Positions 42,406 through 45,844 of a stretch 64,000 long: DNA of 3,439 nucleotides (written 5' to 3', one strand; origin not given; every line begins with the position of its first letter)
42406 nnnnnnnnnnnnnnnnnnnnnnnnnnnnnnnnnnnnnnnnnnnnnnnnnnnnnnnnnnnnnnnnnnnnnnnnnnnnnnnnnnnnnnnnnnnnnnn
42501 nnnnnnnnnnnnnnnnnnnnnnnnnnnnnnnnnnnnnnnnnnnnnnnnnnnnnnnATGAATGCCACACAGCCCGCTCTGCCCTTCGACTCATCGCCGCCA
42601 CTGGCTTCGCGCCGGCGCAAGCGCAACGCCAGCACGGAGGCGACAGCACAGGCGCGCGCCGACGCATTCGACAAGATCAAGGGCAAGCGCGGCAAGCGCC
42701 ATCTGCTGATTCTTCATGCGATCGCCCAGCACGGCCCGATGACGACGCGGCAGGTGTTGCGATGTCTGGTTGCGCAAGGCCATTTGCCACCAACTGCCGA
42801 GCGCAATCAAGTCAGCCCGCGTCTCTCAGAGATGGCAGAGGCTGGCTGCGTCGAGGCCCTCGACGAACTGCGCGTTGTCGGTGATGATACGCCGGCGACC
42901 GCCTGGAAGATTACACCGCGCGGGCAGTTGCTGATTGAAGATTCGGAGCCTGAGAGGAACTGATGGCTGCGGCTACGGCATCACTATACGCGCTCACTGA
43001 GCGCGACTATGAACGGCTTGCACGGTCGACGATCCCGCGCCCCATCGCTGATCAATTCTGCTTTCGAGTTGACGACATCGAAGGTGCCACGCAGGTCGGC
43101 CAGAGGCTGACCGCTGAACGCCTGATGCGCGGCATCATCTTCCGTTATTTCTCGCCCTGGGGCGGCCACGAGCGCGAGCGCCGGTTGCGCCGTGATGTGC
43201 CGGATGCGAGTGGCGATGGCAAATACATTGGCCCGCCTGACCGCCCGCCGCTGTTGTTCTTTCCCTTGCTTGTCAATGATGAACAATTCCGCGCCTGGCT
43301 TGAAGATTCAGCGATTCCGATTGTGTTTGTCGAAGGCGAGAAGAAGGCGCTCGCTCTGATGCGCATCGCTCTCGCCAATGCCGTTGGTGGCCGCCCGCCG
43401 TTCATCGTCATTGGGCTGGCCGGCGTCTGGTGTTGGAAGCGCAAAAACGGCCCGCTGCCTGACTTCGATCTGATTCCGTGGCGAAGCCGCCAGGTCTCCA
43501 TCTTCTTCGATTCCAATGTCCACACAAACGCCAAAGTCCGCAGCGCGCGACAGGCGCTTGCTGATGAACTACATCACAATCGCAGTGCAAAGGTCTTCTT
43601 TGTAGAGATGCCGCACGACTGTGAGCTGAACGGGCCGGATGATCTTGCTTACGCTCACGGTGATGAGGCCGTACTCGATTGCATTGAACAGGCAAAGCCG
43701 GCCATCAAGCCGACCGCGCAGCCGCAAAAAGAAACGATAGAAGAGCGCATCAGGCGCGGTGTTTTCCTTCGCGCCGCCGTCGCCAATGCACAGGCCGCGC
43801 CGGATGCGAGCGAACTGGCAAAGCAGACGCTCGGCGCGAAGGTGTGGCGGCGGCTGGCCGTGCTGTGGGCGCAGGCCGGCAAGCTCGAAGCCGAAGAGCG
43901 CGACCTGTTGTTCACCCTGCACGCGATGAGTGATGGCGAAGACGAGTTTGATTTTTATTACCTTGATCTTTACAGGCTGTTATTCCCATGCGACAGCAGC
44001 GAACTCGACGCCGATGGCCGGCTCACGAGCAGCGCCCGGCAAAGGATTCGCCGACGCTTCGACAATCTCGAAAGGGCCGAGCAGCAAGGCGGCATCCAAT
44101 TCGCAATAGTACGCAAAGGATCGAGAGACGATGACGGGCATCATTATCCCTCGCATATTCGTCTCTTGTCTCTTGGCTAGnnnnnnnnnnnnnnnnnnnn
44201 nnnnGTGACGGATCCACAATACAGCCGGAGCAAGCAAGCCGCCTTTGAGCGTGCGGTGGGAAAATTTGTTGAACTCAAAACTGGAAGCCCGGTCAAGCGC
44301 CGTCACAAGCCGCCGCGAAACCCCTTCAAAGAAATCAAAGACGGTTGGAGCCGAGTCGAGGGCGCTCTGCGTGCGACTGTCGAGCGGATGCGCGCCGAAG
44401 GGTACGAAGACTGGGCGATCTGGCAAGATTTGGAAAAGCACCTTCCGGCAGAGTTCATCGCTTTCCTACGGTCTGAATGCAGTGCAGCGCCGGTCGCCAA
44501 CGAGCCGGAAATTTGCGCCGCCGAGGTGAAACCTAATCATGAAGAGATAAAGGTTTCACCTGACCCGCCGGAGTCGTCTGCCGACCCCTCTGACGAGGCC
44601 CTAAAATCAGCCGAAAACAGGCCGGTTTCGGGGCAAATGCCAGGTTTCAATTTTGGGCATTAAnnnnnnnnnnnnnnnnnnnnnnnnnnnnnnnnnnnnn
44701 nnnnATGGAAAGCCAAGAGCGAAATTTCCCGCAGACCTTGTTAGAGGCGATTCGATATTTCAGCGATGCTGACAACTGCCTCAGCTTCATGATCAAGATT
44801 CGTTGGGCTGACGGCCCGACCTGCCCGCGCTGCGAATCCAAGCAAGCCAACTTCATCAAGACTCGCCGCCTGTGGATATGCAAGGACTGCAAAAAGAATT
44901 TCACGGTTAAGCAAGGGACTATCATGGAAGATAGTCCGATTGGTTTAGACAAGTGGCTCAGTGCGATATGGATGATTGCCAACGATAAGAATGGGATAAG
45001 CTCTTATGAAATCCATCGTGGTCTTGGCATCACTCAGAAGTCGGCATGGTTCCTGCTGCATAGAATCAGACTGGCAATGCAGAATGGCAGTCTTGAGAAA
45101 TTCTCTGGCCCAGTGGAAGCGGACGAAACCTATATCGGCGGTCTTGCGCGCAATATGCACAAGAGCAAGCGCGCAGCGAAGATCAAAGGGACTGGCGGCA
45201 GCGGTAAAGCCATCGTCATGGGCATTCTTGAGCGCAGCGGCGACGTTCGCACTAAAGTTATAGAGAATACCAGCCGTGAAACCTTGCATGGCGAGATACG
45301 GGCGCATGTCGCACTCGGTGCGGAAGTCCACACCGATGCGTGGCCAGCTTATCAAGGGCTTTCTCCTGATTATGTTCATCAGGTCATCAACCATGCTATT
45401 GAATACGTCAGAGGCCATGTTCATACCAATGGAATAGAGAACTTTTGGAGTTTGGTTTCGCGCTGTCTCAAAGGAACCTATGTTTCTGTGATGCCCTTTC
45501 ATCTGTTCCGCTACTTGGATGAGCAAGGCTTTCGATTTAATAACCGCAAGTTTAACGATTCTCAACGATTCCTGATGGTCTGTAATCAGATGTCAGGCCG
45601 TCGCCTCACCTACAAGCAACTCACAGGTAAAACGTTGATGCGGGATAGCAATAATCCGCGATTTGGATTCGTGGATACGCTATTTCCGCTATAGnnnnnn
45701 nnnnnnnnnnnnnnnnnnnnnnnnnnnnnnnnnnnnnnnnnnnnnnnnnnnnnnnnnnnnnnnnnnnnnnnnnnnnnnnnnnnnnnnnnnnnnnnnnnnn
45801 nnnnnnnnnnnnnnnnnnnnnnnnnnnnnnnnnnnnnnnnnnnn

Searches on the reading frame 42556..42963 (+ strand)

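Call 3: search_protein_families(library=pfam, proteins=[window:42556-42963:+], max_evalue=0.1)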
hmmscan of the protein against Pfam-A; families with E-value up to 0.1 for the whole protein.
window:42556-42963:+ (135 aa): 2 families
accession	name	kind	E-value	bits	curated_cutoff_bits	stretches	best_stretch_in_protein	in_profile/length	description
PF13814.12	Replic_Relax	-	0.00011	22.8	25.3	1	53-127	1-70/191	Replication-relaxation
PF12802.13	MarR_2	-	0.092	13.4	27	0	49-71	7-30/61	MarR family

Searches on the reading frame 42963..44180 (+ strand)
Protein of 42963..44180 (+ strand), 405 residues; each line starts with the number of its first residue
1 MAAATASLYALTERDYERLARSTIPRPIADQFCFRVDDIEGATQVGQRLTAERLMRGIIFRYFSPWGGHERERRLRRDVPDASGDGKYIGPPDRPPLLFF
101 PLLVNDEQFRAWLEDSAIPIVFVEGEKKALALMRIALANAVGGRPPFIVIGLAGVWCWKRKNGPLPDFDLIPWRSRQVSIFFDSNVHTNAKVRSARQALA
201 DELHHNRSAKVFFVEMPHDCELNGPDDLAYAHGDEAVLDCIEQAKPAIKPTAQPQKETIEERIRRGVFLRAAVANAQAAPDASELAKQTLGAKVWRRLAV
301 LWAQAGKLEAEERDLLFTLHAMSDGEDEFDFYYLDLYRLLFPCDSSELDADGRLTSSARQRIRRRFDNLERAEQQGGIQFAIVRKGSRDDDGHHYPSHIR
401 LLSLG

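Call 3: search_protein_families(library=pfam, proteins=[window:42963-44180:+], max_evalue=0.1)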
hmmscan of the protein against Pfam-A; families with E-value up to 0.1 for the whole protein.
window:42963-44180:+ (405 aa): 1 family
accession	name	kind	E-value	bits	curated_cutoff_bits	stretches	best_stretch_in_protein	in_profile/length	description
PF12965.13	DUF3854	-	4e-11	43.4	23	1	111-235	3-129/130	Domain of unknown function (DUF3854)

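Call 4: search_protein_families(library=padloc, proteins=[window:42963-44180:+], max_evalue=0.1)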
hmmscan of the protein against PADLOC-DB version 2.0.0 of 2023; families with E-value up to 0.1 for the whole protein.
window:42963-44180:+ (405 aa): 0 families

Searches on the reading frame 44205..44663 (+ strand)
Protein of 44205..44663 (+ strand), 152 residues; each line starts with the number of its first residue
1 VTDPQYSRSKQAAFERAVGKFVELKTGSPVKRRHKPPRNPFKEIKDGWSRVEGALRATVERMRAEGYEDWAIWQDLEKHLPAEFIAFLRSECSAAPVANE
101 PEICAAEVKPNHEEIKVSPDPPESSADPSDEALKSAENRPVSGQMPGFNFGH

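Call 3: search_protein_families(library=pfam, proteins=[window:44205-44663:+], max_evalue=0.1)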
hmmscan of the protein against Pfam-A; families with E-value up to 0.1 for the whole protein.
window:44205-44663:+ (152 aa): 0 families

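Call 4: search_protein_families(library=padloc, proteins=[window:44205-44663:+], max_evalue=0.1)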
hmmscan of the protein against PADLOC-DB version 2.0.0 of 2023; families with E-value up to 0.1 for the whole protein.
window:44205-44663:+ (152 aa): 1 family
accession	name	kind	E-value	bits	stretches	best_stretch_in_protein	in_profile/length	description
PDLC01805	CARF1--CARF_HEPN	-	0.046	10.6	1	77-136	168-224/482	-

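Call 5: search_protein_families(library=ncbifam, proteins=[window:44205-44663:+], max_evalue=1)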
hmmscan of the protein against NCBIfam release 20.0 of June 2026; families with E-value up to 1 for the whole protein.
window:44205-44663:+ (152 aa): 0 families

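Call 6: search_protein_families(library=phrogs, proteins=[window:44205-44663:+], max_evalue=1)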
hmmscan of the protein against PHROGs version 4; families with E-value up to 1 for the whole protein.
window:44205-44663:+ (152 aa): 1 family
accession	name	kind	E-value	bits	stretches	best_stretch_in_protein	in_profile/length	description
phrog_10542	-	DNA, RNA and nucleotide metabolism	0.061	12.7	1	35-79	208-254/664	replication protein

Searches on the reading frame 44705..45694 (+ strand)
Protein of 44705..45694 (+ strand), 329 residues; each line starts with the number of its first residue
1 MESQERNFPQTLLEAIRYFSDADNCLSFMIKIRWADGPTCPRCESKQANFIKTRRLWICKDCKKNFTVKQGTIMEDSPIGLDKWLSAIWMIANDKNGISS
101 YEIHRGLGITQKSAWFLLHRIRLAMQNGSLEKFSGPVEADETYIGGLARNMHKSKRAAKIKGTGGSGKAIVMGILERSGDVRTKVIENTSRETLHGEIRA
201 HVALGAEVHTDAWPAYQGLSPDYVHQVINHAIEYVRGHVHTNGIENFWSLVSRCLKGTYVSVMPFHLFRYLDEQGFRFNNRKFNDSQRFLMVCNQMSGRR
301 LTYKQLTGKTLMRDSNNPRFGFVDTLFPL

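Call 3: search_protein_families(library=pfam, proteins=[window:44705-45694:+], max_evalue=0.1)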
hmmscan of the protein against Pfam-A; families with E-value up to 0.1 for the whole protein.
window:44705-45694:+ (329 aa): 4 families
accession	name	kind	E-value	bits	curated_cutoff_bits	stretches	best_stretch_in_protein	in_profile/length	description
PF12762.13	DDE_Tnp_IS1595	-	7e-40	137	27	1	133-279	2-153/153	ISXO2-like transposase domain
PF12760.12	Zn_ribbon_IS1595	-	2.7e-13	50.1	25.4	1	23-64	4-45/46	Transposase zinc-ribbon domain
PF09723.15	Zn_ribbon_8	-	0.025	15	34.4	0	29-47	18-36/41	Zinc ribbon domain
PF21272.3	FYVE_CARP1-2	-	0.063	13.8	27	0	49-67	6-24/42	E3 ubiquitin-protein ligase CARP1/2, FYVE/PHD zinc finger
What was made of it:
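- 44705..45694 (+): IS1595-family DDE transposase, 329 aa, apparently intact. Zn_ribbon_IS1595 E 2.7e-13 over positions 4-45 of 46 (call 3).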

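Call 93: search_dna_similar(query=window:44705-45694:+, collection=plasmids, mode=protein, max_rows=15)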
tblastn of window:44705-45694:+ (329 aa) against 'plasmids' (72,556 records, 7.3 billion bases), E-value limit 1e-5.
Records with a match: 470; places in all: 674; records where one place covers at least 80% of the query: 240.
Best place of each record, by identity: <60% 470.
By first word of the organism name: Sinorhizobium 41; Pseudosulfitobacter 30; Ralstonia 29; Acinetobacter 29; Xanthomonas 18; Aeromonas 17; Rhizobium 14; Mesorhizobium 13; Haloarcula 11; Chondrinema 11; and 113 more.
By predicted mobility (MOB-suite, as given by PLSDB): non-mobilizable 246; conjugative 135; mobilizable 89.
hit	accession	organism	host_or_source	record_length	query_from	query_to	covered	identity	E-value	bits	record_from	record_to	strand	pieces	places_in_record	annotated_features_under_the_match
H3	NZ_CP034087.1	Methylocystis rosea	cell culture,groundwater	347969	11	306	90%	40.3%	2e-57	207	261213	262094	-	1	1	IS1595 family transposase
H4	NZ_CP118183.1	Entomospira culicis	Culex pipiens,cell culture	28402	10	322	95%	37.8%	4e-60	214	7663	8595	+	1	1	IS1595 family transposase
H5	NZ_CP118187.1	Entomospira culicis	Culex pipiens,cell culture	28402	10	322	95%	37.8%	4e-60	214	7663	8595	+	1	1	IS1595 family transposase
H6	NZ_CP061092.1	Roseomonas marmotae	Marmota himalayana,pure culture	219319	6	304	91%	38.1%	1e-53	196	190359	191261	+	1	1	IS1595 family transposase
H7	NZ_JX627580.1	Methylobacterium oryzae CBMB20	-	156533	23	306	86%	39.7%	1e-51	190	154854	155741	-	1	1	IS1595 family transposase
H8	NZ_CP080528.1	Mesorhizobium sp. AR07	Oxytropis sp.,Cell culture,root nodule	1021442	17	329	95%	35.8%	5e-51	188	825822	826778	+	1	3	record has no annotation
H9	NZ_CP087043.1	Pseudosulfitobacter pseudonitzschiae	Mediolabrus comicus,The surface ...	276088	8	305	91%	37.0%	9e-51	187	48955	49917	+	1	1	IS1595 family transposase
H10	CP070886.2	Pseudosulfitobacter pseudonitzschiae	Skeletonema costatum,The surface ...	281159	8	305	91%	37.0%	9e-51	187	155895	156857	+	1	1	IS1595 family transposase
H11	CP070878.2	Pseudosulfitobacter pseudonitzschiae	Skeletonema costatum,The surface ...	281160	8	305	91%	37.0%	9e-51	187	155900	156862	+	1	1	IS1595 family transposase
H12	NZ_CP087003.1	Pseudosulfitobacter pseudonitzschiae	Skeletonema costatum,The surface ...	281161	8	305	91%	37.0%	9e-51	187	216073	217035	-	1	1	IS1595 family transposase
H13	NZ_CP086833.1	Pseudosulfitobacter pseudonitzschiae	Trieres chinensis,The surface seawater ...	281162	8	305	91%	37.0%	9e-51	187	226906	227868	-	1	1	IS1595 family transposase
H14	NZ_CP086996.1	Pseudosulfitobacter pseudonitzschiae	Skeletonema costatum,The surface ...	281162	8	305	91%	37.0%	9e-51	187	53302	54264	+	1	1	IS1595 family transposase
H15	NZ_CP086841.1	Pseudosulfitobacter pseudonitzschiae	Trieres chinensis,The surface seawater ...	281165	8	305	91%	37.0%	9e-51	187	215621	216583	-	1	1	IS1595 family transposase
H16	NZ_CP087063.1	Pseudosulfitobacter pseudonitzschiae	Mediolabrus comicus,The surface ...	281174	8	305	91%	37.0%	9e-51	187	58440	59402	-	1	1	IS1595 family transposase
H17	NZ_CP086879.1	Pseudosulfitobacter pseudonitzschiae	Skeletonema costatum,The surface ...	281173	8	305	91%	37.0%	9e-51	187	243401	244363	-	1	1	IS1595 family transposase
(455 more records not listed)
